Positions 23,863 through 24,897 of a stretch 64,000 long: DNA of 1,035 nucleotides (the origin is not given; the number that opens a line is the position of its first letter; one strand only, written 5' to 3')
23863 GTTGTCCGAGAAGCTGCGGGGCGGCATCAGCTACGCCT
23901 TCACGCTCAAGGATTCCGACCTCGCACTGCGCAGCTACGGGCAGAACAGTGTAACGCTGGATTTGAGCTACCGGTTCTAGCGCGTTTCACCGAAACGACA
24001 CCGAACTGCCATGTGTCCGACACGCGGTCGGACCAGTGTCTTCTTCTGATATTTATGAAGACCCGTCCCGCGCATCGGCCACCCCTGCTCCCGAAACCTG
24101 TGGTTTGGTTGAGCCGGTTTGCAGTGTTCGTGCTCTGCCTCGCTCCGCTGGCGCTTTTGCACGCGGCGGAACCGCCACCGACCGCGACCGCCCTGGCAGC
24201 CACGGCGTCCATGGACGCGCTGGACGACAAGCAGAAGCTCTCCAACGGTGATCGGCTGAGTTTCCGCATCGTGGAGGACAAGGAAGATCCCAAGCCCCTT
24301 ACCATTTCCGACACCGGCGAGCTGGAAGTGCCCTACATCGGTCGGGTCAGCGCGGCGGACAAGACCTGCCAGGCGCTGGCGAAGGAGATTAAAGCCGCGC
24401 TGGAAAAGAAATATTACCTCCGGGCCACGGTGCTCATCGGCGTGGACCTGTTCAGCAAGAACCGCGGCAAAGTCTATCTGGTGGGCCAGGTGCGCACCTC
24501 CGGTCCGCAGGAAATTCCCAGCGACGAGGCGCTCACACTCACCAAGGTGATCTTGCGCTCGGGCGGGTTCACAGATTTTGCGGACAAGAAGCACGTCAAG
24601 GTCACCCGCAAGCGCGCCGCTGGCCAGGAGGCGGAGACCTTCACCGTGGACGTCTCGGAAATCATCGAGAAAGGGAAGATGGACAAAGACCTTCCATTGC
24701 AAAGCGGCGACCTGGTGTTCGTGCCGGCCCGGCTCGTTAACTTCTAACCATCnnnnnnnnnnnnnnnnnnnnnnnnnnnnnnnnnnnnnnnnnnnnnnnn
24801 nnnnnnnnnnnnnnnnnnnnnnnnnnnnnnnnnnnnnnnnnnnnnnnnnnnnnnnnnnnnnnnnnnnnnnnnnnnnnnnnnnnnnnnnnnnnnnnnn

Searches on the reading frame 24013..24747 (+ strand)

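Call 40: search_protein_families(library=pfam, proteins=[window:24013-24747:+], max_evalue=0.0001)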
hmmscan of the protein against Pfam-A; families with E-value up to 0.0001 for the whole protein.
window:24013-24747:+ (244 aa): 3 families
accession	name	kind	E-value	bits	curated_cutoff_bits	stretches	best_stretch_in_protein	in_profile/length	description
PF22461.2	SLBB_2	-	1e-11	45.2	27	1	153-237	2-79/79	SLBB domain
PF02563.21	Poly_export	-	8.7e-11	42.3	28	1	72-140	5-72/77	Polysaccharide biosynthesis/export protein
PF10531.15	SLBB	-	1.9e-05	24.9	27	1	153-204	1-48/55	SLBB domain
